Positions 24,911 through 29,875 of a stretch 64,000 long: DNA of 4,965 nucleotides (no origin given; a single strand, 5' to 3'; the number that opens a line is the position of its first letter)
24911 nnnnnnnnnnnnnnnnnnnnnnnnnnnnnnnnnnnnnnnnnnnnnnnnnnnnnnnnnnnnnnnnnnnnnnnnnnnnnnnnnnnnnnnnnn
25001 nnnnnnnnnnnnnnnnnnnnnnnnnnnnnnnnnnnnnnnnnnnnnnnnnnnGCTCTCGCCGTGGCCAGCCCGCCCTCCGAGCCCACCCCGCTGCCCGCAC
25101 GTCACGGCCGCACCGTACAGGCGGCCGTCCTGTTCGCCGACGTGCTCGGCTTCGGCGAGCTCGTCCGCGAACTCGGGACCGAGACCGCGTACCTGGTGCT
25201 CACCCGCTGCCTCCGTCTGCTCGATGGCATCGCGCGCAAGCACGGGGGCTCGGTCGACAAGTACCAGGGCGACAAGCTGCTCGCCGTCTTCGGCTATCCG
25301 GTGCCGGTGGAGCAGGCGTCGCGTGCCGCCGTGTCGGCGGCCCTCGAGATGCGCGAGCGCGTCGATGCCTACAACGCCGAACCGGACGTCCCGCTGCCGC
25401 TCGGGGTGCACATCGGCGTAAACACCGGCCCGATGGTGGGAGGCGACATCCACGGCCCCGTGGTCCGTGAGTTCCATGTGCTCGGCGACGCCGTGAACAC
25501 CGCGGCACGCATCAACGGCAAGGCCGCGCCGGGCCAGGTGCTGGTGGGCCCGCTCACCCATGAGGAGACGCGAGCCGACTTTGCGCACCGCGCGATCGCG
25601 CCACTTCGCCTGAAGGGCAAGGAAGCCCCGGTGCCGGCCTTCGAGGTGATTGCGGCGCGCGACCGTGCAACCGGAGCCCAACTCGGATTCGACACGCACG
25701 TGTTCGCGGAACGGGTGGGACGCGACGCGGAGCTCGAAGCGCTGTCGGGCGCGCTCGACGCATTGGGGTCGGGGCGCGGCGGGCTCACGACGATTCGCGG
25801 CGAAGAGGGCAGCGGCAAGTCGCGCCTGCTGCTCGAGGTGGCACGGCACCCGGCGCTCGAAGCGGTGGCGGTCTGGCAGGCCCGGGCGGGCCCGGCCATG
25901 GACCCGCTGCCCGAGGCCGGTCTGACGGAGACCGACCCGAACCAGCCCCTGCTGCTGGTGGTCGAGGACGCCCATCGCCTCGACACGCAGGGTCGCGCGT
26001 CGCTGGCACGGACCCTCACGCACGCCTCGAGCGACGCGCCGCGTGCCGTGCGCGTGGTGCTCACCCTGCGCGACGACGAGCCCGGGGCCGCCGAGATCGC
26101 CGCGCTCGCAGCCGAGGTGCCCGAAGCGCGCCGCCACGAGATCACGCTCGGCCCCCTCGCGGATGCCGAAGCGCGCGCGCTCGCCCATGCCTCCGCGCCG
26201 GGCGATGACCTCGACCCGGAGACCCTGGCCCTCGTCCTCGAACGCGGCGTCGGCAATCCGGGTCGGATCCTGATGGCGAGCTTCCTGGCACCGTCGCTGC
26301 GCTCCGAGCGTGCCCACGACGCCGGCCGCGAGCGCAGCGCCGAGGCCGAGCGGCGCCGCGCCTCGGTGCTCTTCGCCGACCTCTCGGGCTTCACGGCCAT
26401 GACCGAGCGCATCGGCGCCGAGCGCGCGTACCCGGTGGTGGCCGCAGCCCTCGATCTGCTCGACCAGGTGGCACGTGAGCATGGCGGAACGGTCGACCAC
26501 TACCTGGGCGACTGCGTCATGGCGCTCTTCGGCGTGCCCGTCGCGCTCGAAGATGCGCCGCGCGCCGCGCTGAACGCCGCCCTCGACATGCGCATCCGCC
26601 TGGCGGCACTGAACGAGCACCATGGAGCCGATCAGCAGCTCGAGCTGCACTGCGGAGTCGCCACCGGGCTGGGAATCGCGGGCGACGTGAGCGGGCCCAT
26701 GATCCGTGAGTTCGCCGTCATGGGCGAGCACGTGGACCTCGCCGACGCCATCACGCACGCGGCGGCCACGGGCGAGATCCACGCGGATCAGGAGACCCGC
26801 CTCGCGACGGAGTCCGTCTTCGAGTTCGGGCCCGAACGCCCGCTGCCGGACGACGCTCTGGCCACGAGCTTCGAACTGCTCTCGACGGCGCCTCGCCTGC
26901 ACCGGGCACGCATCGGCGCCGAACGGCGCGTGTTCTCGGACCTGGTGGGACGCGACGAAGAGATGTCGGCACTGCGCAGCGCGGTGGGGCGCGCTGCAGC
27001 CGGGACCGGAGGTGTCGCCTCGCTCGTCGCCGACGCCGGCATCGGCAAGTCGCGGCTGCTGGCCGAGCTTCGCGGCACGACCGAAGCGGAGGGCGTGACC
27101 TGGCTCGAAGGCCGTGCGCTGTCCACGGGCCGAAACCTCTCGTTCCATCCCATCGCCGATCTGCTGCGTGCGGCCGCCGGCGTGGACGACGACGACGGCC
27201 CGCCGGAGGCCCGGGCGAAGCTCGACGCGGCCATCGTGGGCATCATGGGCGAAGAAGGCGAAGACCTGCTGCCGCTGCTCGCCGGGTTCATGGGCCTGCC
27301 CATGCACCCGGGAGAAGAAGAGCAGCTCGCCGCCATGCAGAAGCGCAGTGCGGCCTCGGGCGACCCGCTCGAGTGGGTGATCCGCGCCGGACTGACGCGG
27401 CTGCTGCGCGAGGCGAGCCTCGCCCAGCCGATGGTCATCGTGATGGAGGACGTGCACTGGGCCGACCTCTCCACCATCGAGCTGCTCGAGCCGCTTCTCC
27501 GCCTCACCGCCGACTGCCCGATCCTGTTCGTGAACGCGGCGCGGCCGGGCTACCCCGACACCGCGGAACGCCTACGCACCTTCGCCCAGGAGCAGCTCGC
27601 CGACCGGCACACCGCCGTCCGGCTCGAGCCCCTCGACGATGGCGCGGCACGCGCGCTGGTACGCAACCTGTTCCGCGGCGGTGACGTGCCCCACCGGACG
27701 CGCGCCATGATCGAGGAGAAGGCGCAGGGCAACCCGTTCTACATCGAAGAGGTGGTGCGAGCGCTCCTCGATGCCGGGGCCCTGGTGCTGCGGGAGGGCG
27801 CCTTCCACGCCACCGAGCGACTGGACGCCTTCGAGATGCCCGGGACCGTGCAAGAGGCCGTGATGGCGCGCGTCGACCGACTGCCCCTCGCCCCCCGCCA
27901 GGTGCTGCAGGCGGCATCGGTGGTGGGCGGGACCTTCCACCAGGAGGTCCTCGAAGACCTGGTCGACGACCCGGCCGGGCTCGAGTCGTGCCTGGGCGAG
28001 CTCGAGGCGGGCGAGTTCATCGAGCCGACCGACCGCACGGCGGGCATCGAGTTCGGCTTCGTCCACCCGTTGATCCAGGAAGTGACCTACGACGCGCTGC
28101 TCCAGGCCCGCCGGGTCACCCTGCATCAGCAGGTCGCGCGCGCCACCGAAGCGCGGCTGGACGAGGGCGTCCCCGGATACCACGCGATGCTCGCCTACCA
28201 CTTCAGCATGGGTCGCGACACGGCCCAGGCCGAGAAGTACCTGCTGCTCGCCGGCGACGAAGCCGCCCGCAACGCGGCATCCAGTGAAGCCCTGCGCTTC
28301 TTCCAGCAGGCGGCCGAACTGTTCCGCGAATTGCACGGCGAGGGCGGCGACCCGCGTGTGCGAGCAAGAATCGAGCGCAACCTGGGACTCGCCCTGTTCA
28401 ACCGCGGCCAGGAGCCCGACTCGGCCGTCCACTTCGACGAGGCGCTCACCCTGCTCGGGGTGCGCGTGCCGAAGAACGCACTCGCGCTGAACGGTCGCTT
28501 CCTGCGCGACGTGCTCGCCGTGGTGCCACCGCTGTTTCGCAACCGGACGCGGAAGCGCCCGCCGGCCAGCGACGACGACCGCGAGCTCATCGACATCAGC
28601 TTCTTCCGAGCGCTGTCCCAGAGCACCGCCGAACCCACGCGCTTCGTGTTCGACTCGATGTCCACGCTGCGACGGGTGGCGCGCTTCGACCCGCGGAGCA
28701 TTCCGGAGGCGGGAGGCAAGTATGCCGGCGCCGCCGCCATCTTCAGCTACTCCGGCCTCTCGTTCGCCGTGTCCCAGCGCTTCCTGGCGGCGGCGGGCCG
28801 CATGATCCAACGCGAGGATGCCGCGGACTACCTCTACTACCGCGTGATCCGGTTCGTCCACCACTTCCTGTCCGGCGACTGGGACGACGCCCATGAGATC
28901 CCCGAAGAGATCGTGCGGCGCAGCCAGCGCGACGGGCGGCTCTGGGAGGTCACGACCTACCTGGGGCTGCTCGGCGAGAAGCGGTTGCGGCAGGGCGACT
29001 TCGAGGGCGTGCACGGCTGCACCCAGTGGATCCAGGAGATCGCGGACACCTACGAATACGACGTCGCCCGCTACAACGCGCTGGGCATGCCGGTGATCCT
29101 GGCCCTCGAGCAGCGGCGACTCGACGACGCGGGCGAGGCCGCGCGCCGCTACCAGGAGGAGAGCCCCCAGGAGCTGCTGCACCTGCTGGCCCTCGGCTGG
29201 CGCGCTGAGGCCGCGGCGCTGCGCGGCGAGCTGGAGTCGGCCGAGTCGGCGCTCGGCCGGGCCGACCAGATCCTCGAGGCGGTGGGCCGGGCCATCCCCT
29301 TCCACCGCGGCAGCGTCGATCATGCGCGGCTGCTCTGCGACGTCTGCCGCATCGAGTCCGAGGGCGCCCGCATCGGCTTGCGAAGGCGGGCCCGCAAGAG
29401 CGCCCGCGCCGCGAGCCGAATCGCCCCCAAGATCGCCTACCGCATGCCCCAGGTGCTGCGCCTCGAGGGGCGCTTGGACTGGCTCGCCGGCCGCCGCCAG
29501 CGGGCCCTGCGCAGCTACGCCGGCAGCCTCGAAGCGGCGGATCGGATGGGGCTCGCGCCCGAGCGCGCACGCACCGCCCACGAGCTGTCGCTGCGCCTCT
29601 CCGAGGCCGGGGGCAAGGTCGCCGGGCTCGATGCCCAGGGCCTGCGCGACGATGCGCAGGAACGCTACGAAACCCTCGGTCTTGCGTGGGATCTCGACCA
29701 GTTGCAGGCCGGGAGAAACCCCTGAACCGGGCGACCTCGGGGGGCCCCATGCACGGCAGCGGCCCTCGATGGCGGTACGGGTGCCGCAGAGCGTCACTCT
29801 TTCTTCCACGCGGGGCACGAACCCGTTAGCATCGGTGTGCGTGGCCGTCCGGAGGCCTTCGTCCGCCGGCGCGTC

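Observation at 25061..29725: Tandemly duplicated cyclase/P-loop module in one 1554-aa STAND-like protein, with an asymmetric cyclase pair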

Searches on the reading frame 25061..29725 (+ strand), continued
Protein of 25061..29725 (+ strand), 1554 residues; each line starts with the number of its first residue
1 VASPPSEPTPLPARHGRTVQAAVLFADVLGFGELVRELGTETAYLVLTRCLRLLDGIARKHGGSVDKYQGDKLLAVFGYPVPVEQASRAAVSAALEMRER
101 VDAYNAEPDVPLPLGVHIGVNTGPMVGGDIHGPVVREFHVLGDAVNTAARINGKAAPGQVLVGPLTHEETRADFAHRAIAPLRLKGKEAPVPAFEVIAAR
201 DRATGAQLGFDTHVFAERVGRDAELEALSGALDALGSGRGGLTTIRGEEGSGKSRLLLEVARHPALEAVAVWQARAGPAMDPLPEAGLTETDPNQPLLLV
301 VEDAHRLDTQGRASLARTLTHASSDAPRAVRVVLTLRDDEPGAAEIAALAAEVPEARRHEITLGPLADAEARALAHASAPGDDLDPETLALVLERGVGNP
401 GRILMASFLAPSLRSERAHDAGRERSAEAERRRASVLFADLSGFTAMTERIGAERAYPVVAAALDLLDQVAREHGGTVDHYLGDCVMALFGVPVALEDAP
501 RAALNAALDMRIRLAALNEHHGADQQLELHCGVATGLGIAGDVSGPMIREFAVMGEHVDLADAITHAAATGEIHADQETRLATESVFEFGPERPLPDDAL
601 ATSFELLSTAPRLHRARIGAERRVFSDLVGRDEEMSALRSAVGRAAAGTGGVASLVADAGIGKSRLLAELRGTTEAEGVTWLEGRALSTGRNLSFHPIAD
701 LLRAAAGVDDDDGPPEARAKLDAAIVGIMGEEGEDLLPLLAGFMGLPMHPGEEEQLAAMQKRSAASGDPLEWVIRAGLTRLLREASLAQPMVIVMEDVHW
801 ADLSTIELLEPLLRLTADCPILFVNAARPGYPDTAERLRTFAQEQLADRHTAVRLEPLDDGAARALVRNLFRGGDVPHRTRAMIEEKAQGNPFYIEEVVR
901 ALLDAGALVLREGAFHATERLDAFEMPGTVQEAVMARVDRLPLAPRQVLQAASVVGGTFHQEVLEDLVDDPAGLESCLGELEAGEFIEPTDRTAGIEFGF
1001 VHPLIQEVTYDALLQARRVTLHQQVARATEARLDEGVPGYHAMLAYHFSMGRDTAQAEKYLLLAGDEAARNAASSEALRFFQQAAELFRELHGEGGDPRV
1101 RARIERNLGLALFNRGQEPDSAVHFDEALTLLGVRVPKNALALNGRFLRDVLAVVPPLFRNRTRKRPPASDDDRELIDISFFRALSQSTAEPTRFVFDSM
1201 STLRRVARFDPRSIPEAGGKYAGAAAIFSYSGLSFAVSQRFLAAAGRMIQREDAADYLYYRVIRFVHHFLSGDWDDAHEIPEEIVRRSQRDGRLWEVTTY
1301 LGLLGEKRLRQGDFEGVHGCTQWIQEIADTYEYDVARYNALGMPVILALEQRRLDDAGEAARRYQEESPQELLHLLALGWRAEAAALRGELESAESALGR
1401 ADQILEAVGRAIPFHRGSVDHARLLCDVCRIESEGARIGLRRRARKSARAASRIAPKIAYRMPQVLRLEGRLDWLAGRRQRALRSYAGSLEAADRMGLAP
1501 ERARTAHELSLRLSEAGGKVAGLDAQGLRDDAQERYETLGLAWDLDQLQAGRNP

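Call 57: search_protein_families(library=padloc, proteins=[window:25061-29722:+], max_evalue=0.01)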
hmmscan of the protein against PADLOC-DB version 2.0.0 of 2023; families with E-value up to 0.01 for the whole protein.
window:25061-29722:+ (1554 aa): 8 families
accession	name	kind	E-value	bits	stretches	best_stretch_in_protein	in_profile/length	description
PDLC00734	PycC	-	3.4e-29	100.1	2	20-157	189-327/374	Pycsar cyclase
PDLC02367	PycC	-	3e-25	87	2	10-161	34-183/226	-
PDLC00766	PycC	-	1.5e-18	65.1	2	428-536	38-148/232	Pycsar cyclase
PDLC00765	PycC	-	6.4e-18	63.1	2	12-173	249-415/477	Pycsar cyclase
PDLC02366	PycC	-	1.1e-10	39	2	11-160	36-192/486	-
PDLC02370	PycC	-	1.9e-06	25.5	0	434-510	82-159/340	-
PDLC00762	PycC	-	2.1e-05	21.6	0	11-158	38-195/508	Pycsar cyclase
PDLC03959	SngB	-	8.3e-05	19.8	1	219-268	33-81/439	-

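Call 68: find_encoding_contigs(protein=P0085, flank=8000, max_places=1)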
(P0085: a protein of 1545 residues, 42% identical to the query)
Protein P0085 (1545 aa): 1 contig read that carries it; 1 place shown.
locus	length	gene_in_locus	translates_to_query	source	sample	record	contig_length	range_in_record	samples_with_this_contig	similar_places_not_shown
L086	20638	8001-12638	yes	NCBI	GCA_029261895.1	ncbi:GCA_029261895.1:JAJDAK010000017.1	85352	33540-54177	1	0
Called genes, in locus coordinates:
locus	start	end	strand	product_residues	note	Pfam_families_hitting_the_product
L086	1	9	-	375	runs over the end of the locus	PF00999:Na_H_Exchanger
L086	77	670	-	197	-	PF00571:CBS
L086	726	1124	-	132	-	-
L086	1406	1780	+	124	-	PF00072:Response_reg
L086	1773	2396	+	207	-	PF13690:CheX (faint)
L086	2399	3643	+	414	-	PF08448:PAS_4 (weak), PF00512:HisKA, PF02518:HATPase_c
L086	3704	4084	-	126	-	PF00571:CBS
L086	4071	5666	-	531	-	PF00989:PAS, PF08448:PAS_4, PF13426:PAS_9, PF08447:PAS_3, PF00512:HisKA, PF02518:HATPase_c, PF00072:Response_reg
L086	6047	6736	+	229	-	PF25023:TEN_YD-shell (weak)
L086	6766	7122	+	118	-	-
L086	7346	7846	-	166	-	PF04461:YajQ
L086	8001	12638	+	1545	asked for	PF00211:Guanylate_cyc, PF07728:AAA_5 (faint), PF10923:BrxC_BrxD (faint), PF00931:NB-ARC (faint), PF01637:ATPase_2 (faint), PF13191:AAA_16, PF00211:Guanylate_cyc, PF13191:AAA_16, +5 more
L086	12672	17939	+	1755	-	PF07676:PD40 (faint)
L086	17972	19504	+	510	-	PF20154:LNT_N, PF00795:CN_hydrolase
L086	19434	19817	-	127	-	-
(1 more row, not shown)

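Call 69: find_encoding_contigs(protein=P0050, flank=8000, max_places=1)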
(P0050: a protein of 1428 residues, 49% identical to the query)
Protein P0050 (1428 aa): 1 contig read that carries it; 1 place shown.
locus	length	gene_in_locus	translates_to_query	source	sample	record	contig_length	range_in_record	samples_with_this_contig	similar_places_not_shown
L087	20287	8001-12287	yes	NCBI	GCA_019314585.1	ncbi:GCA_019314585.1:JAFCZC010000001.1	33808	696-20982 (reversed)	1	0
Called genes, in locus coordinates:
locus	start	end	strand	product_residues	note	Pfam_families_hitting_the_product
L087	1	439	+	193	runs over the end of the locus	PF00440:TetR_N, PF13977:TetR_C_6 (weak)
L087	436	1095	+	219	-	PF01135:PCMT (weak), PF01209:Ubie_methyltran, PF05401:NodS (weak), PF13489:Methyltransf_23, PF13847:Methyltransf_31, PF13649:Methyltransf_25, PF08241:Methyltransf_11, PF08242:Methyltransf_12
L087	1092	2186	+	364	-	PF03599:CdhD, PF12838:Fer4_7 (faint), PF13183:Fer4_8 (faint), PF13237:Fer4_10 (faint), PF13187:Fer4_9 (weak), PF00037:Fer4 (weak)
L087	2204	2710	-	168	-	PF13577:SnoaL_4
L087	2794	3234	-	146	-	PF04075:F420H2_quin_red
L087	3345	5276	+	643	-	PF00005:ABC_tran, PF02463:SMC_N (faint), PF13304:AAA_21 (faint), PF12848:ABC_tran_Xtn, PF00005:ABC_tran, PF16326:ABC_tran_CTD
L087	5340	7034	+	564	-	PF02770:Acyl-CoA_dh_M (weak), PF00441:Acyl-CoA_dh_1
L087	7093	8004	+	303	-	PF06267:DUF1028, PF07719:TPR_2 (faint), PF13432:TPR_16 (weak)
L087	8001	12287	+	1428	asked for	PF00211:Guanylate_cyc, PF13191:AAA_16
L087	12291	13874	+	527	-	PF20154:LNT_N, PF00795:CN_hydrolase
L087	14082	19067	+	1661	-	PF26549:Tricorn_N (faint)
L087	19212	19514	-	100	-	-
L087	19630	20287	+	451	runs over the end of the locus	PF00884:Sulfatase, PF01663:Phosphodiest (faint)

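Call 70: find_encoding_contigs(protein=P0016, flank=8000, max_places=1)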
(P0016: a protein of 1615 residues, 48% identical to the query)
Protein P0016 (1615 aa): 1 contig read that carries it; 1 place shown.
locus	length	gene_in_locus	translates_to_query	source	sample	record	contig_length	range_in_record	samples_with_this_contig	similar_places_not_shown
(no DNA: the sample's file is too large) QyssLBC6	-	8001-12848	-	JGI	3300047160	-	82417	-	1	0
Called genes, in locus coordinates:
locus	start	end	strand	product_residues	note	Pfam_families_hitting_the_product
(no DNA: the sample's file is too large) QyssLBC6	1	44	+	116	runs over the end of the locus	-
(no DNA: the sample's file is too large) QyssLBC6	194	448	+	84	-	-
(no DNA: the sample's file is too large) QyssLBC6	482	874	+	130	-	PF07883:Cupin_2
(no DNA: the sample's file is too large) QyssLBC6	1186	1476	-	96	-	-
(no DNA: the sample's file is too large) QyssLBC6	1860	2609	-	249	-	-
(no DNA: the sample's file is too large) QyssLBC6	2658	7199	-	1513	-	PF07676:PD40 (faint), PF26549:Tricorn_N (faint)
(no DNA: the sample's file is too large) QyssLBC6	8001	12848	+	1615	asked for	PF00211:Guanylate_cyc, PF01637:ATPase_2 (faint), PF05673:DUF815 (faint), PF13191:AAA_16, PF13401:AAA_22 (faint), PF00211:Guanylate_cyc, PF13424:TPR_12 (faint), PF13191:AAA_16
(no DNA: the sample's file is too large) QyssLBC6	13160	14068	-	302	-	PF00487:FA_desaturase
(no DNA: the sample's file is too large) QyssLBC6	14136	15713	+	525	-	PF20154:LNT_N, PF00795:CN_hydrolase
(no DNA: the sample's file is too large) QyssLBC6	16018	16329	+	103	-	PF01060:TTR-52 (faint)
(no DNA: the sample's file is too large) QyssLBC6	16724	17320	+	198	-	PF18967:PycTM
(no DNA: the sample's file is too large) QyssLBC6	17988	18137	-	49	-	-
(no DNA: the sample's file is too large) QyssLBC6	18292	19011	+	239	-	-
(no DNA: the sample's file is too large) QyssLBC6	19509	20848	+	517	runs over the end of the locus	-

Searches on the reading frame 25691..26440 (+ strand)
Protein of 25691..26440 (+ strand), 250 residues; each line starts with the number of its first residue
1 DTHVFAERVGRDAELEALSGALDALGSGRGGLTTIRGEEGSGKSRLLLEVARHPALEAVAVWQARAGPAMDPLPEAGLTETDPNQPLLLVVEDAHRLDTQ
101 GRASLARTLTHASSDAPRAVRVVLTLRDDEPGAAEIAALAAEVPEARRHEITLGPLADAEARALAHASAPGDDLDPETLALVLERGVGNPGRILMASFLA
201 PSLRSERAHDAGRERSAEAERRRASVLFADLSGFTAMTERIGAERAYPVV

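Call 7: search_protein_families(library=pfam, proteins=[window:25691-26440:+], max_evalue=1)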
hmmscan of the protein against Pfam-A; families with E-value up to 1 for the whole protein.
window:25691-26440:+ (250 aa): 6 families
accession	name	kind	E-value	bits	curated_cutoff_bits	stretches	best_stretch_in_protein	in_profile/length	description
PF13191.12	AAA_16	-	1.3e-11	45.8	32.6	2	9-61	3-55/167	AAA ATPase domain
PF25199.1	nSTAND_NTPase5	-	7.7e-05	23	34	1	15-130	25-136/145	Novel STAND NTPase 5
PF10923.14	BrxC_BrxD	-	0.00018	21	22.2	1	9-58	28-76/414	BREX system ATP-binding protein BrxC/D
PF13401.12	AAA_22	-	0.0086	16.8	27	1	30-53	5-28/130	AAA domain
PF13481.12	AAA_25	-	0.023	14.8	27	1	29-77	32-66/195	AAA domain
PF05729.18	NACHT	-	0.22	11.8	26.7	0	34-52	4-22/167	NACHT domain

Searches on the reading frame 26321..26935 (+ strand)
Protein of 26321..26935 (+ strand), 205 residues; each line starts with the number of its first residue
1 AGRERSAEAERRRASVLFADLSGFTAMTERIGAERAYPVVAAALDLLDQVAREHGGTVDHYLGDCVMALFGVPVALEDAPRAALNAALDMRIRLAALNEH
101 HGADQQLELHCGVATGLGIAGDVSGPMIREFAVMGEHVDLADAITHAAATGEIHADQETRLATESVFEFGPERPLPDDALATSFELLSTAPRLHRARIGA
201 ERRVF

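Call 7: search_protein_families(library=pfam, proteins=[window:26441-26935:+], max_evalue=1)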
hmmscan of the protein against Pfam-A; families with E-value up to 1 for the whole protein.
window:26441-26935:+ (165 aa): 1 family
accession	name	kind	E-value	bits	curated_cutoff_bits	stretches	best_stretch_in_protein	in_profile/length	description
PF00211.25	Guanylate_cyc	-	3e-09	37.1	21.9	1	7-125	42-158/183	Adenylate and Guanylate cyclase catalytic domain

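Call 29: search_solved_structures(query=window:26321-26935:+, max_evalue=0.01, show_alignments=3)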
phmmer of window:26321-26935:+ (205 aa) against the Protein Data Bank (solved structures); distinct sequences matched with E-value up to 0.01: 49.
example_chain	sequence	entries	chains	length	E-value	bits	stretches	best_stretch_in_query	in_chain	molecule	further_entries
3r5g_A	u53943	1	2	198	3e-20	76.6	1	8-161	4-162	CyaB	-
2w01_A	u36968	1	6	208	1e-17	68.3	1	9-159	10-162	ADENYLATE CYCLASE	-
6fht_A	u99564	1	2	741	1.4e-16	64.6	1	9-159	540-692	Bacteriophytochrome,Adenylate cyclase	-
1wc0_A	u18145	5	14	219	5.2e-12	49.7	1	9-153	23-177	ADENYLATE CYCLASE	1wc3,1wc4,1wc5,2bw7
1wc1_A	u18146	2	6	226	7e-12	49.3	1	10-153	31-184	ADENYLATE CYCLASE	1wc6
8buz_A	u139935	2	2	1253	2.3e-11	47.6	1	13-159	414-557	Adenylate cyclase type 8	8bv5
1yk9_A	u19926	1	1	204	3.6e-10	43.7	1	13-159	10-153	Adenylate cyclase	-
5x4t_A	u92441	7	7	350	5.5e-10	43.1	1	15-146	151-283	Photoactivated adenylyl cyclase | Family 3 adenylate cyclase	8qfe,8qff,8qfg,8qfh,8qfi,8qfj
9f1z_A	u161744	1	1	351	5.6e-10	43.1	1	15-146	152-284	Family 3 adenylate cyclase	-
5x4u_A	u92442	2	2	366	6e-10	42.9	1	15-146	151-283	Photoactivated adenylyl cyclase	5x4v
4yus_A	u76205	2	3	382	6.6e-10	42.8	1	15-146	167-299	Family 3 adenylate cyclase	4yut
9f1w_A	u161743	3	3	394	7.1e-10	42.7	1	15-146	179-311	Family 3 adenylate cyclase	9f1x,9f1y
4p2f_A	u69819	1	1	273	1e-09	42.2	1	12-159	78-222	Adenylate cyclase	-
4p2m_A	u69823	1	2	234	2.7e-09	40.8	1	12-159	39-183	Adenylate cyclase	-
7yz9_A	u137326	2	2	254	3e-09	40.7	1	12-159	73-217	Adenylate cyclase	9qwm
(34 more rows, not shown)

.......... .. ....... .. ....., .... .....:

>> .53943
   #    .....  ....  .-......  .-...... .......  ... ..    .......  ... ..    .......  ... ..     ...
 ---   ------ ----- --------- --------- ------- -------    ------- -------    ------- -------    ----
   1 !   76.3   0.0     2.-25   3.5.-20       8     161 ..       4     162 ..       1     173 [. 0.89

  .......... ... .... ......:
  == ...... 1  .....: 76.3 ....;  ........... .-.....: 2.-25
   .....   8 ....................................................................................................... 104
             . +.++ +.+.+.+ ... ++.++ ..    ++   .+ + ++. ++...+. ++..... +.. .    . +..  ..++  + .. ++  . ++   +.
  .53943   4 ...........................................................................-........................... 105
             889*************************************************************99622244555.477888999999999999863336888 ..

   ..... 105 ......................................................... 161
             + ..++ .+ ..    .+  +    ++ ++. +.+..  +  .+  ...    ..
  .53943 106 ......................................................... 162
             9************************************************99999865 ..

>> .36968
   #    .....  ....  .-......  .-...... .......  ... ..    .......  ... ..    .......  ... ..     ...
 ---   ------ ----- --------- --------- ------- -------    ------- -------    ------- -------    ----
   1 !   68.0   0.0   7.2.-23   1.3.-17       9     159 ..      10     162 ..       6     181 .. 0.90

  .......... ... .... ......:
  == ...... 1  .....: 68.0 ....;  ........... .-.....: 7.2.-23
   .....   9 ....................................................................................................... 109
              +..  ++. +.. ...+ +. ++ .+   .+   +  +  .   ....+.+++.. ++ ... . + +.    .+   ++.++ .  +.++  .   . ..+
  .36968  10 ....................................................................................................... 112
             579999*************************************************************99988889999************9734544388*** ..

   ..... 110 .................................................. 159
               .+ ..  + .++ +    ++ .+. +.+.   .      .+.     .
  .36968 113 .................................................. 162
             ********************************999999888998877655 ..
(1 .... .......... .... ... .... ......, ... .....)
